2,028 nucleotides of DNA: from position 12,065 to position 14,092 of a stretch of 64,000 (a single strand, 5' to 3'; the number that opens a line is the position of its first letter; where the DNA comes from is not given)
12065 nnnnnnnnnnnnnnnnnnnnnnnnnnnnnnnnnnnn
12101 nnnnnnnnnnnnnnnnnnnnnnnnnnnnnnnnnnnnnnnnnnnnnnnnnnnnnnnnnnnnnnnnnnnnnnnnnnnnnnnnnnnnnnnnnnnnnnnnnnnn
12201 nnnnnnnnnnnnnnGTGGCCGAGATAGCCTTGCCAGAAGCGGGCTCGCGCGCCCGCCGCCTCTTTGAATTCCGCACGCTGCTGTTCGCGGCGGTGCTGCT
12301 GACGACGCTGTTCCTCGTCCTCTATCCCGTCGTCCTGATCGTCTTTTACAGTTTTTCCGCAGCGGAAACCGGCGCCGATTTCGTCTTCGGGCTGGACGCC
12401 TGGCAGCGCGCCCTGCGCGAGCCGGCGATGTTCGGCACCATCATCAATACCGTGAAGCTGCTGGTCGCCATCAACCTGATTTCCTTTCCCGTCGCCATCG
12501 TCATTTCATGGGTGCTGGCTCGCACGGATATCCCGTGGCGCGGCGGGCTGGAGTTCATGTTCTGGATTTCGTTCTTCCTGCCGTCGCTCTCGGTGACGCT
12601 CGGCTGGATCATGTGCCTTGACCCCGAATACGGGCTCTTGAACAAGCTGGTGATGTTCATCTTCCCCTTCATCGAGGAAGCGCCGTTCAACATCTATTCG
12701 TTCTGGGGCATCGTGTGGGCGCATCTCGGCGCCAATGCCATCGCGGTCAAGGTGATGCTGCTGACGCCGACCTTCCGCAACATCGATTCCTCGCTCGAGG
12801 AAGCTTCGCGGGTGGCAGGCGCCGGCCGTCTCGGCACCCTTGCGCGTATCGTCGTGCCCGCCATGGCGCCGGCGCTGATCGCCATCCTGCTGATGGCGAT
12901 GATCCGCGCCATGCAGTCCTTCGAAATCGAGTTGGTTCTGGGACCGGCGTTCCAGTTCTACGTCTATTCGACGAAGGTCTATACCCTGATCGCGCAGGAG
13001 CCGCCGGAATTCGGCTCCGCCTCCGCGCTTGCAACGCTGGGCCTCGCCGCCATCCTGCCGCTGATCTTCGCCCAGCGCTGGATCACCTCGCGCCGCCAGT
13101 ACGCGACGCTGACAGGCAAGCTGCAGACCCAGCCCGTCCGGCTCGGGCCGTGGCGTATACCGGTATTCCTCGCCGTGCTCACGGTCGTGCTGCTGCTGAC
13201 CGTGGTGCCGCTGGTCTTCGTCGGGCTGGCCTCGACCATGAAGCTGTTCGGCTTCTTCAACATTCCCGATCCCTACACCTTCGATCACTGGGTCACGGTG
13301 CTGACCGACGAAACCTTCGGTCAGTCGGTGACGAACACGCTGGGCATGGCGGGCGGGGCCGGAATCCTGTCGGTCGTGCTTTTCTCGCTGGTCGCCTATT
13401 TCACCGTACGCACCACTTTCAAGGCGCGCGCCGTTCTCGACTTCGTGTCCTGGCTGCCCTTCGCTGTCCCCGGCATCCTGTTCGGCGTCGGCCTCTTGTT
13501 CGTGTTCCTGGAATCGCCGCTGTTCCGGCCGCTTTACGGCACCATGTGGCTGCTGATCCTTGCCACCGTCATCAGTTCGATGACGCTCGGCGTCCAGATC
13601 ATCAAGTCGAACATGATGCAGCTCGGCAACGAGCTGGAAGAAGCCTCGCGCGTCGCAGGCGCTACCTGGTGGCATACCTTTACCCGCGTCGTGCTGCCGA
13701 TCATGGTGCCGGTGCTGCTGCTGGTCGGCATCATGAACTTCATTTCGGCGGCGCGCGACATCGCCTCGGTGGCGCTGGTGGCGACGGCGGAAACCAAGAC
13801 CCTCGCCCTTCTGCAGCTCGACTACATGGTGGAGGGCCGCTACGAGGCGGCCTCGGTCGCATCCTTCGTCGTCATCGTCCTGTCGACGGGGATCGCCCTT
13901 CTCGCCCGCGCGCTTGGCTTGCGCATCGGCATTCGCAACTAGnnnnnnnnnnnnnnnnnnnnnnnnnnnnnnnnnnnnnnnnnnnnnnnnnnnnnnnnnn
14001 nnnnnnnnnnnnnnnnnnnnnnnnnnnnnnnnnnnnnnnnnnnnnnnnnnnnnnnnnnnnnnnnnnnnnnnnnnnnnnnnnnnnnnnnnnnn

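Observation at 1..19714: Three paralogous alpha-only Rieske oxygenases and no reductase/ferredoxin partner in 64 kb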

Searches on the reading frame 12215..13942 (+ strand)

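Call 11: search_protein_families(library=pfam, proteins=[window:12215-13942:+], max_evalue=0.01)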
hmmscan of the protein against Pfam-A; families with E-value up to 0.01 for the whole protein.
window:12215-13942:+ (575 aa): 1 family
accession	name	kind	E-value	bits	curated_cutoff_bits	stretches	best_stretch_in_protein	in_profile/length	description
PF00528.27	BPD_transp_1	-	5.2e-17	62.6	26.4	2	392-571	6-182/184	Binding-protein-dependent transport system inner membrane component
